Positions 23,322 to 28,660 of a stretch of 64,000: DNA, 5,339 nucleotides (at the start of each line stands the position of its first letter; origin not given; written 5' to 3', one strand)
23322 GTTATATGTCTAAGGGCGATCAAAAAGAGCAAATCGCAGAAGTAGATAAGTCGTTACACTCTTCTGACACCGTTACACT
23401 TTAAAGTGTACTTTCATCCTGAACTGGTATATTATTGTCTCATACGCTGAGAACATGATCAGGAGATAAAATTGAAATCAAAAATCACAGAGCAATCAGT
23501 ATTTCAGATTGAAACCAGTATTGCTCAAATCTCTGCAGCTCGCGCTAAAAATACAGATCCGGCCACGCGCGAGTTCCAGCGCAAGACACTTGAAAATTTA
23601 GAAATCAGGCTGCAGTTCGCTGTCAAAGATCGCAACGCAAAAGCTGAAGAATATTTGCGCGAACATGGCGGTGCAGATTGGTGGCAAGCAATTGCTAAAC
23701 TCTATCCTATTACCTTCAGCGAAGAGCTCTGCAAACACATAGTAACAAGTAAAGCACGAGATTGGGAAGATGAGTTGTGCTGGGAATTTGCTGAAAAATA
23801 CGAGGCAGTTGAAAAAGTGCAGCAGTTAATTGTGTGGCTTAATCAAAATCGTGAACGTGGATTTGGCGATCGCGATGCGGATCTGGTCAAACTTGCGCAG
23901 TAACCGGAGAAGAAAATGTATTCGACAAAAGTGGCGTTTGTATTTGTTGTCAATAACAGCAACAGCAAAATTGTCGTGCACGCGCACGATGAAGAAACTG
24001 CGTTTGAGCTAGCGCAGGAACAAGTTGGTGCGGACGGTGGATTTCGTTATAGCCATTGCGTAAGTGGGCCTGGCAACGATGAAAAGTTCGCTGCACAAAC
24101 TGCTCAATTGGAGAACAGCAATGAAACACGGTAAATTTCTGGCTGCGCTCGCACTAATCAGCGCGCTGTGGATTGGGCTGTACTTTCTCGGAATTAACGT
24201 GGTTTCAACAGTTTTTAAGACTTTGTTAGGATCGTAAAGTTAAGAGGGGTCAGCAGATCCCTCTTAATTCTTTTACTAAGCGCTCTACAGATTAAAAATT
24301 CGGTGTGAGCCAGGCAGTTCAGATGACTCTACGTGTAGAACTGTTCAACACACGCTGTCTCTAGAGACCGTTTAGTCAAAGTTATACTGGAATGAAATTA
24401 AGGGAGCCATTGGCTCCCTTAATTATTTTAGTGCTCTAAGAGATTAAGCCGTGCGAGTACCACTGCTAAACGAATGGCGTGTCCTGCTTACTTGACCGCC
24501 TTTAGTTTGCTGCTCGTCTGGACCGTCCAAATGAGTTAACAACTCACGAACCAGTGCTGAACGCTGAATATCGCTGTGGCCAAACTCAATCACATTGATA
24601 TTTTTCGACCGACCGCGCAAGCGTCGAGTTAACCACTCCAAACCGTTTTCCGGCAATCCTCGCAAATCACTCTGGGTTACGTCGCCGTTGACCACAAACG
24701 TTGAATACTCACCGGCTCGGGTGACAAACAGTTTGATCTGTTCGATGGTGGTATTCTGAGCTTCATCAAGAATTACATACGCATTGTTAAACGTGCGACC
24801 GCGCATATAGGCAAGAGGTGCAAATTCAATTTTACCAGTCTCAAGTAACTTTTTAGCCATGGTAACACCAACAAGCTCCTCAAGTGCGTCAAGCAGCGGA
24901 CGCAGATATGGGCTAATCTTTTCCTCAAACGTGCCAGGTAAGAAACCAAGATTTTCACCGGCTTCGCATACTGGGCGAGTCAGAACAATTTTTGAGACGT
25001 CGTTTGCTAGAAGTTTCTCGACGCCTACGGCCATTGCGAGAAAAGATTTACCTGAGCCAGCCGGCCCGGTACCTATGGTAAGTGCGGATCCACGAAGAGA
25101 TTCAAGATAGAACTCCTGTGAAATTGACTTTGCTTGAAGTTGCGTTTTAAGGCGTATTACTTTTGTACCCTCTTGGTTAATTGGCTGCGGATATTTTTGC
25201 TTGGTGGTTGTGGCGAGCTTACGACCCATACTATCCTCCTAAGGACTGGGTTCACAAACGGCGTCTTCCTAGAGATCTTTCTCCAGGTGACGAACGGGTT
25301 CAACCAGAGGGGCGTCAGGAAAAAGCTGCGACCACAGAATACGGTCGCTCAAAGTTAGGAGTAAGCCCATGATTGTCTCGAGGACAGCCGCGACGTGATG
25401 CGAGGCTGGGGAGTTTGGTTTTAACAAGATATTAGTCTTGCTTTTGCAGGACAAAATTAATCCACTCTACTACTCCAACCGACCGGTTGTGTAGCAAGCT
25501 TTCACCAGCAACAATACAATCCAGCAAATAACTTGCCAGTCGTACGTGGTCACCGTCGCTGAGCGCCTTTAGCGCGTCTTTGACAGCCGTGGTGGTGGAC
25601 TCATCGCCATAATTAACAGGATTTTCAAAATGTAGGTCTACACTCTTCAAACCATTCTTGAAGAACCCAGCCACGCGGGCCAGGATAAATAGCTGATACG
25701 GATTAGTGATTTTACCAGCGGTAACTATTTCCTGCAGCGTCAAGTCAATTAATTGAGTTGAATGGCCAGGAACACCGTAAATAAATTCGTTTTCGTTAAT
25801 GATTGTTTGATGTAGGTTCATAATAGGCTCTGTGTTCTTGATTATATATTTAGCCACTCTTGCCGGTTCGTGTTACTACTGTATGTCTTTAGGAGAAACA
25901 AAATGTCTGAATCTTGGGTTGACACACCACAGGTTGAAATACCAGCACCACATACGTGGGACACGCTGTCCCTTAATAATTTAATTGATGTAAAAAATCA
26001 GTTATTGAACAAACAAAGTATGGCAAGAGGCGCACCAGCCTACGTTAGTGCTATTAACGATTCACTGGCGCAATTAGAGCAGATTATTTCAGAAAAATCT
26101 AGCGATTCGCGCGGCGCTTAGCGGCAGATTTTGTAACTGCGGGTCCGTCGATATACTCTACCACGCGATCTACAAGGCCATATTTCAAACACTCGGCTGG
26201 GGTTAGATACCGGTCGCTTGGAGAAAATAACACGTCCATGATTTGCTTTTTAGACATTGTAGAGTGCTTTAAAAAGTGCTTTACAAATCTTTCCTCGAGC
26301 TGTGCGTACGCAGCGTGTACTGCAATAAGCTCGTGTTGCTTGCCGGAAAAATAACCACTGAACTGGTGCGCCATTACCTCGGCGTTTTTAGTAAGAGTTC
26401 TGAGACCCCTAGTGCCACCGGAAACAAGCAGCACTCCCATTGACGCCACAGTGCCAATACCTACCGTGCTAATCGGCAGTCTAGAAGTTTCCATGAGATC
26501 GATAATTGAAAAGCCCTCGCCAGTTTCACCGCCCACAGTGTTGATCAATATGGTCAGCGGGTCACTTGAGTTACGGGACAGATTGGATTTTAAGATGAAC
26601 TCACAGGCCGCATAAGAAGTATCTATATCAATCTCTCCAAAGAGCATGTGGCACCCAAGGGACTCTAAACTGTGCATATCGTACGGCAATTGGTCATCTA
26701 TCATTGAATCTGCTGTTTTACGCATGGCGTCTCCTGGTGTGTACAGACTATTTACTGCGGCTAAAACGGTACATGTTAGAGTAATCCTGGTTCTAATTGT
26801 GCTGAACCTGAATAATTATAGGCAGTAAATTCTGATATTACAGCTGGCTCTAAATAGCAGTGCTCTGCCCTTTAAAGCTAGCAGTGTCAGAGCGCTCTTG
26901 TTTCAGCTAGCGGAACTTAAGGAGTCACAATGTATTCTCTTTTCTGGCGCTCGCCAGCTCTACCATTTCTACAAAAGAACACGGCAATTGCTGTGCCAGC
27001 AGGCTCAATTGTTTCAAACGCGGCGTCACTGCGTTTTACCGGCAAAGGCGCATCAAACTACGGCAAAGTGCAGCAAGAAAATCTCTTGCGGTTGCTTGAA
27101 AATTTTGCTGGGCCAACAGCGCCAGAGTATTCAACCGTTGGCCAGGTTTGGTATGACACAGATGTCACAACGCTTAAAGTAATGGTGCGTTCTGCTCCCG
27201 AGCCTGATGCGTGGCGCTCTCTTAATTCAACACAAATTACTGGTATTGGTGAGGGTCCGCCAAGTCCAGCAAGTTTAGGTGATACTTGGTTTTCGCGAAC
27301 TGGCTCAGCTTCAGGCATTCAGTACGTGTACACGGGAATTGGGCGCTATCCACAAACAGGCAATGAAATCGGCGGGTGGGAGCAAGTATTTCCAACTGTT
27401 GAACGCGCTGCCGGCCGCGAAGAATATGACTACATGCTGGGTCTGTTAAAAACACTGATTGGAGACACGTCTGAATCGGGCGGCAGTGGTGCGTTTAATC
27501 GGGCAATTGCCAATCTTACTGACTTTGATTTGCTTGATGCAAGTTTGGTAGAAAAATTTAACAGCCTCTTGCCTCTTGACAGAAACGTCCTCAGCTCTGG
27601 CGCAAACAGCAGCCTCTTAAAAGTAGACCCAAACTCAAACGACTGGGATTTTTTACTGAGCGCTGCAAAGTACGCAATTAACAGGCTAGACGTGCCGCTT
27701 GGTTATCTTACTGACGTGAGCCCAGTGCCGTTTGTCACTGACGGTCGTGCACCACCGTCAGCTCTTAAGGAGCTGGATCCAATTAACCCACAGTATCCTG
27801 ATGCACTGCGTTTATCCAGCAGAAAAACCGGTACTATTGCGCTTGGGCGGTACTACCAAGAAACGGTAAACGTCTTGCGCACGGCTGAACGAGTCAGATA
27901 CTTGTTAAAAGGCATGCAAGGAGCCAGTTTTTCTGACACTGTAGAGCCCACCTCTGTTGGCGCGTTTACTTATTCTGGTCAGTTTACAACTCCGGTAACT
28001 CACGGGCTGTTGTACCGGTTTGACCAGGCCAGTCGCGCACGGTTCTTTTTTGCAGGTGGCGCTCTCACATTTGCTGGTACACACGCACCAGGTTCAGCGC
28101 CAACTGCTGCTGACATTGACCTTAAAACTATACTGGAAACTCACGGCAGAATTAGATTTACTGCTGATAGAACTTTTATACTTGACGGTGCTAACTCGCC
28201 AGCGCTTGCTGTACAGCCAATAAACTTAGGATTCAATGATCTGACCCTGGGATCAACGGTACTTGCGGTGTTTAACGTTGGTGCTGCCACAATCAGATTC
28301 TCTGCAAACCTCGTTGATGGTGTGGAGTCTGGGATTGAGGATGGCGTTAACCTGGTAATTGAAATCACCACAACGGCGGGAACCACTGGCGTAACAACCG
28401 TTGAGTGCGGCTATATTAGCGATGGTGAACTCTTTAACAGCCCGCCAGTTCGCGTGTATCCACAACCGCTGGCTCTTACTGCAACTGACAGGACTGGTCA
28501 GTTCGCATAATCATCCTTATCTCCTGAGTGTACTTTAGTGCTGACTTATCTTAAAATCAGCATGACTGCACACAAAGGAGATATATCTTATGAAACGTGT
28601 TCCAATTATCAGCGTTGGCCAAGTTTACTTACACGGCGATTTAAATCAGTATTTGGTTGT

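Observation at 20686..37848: Five promoters share an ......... box fixed 39-41 bp upstream of the -10: candidate phage activator regulon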

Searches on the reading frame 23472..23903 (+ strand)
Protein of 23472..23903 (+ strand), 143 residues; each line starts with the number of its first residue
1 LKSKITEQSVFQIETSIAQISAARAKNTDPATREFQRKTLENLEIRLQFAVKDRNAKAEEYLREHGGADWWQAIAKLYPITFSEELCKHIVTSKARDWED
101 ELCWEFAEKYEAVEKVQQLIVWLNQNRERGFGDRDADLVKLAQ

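Call 30: search_protein_families(library=pfam, max_evalue=0.01, proteins=[window:23472-23903:+])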
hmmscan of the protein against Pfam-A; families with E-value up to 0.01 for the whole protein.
window:23472-23903:+ (143 aa): 0 families

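Call 67: search_protein_families(library=phrogs, max_evalue=0.01, proteins=[window:23472-23903:+])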
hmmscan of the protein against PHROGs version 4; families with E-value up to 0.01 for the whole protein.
window:23472-23903:+ (143 aa): 0 families

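Call 92: find_related_loci(query=window:23472-23903:+, collection=viral_contigs, flank=2000)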
Query window:23472-23903:+ (143 aa) in viral_contigs; peptide patterns used: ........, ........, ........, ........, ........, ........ (x = any residue, [..] = any of these).
14 stretches matched a pattern, but none encodes a relative of the query by tblastn (E <= 1e-3).

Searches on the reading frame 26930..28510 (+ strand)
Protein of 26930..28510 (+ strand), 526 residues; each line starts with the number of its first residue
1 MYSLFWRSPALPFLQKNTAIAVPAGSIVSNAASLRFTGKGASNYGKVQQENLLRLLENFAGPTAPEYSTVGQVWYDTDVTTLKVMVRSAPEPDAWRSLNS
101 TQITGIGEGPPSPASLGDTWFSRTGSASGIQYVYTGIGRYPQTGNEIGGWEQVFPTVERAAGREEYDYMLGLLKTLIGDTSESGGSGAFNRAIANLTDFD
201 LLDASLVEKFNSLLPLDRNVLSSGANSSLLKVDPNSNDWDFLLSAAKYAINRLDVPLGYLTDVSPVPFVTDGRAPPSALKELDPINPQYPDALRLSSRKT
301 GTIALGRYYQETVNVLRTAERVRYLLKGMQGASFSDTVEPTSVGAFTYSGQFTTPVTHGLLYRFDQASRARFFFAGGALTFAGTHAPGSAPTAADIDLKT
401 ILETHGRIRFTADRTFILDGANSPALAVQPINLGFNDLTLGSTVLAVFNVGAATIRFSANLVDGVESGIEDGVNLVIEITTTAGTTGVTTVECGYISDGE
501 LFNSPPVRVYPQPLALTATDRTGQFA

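Call 13: search_protein_families(library=phrogs, proteins=[window:26930-28510:+])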
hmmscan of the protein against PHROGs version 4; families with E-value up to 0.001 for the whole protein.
window:26930-28510:+ (526 aa): 2 families
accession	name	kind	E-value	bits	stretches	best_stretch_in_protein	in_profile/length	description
phrog_14394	-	head and packaging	6.4e-07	29.7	1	28-84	30-86/366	virion structural protein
phrog_15511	-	unknown function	9.4e-07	29.3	1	16-69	12-65/511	-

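Call 14: search_protein_families(library=pfam, proteins=[window:26930-28510:+])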
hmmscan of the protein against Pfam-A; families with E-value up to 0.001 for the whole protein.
window:26930-28510:+ (526 aa): 0 families
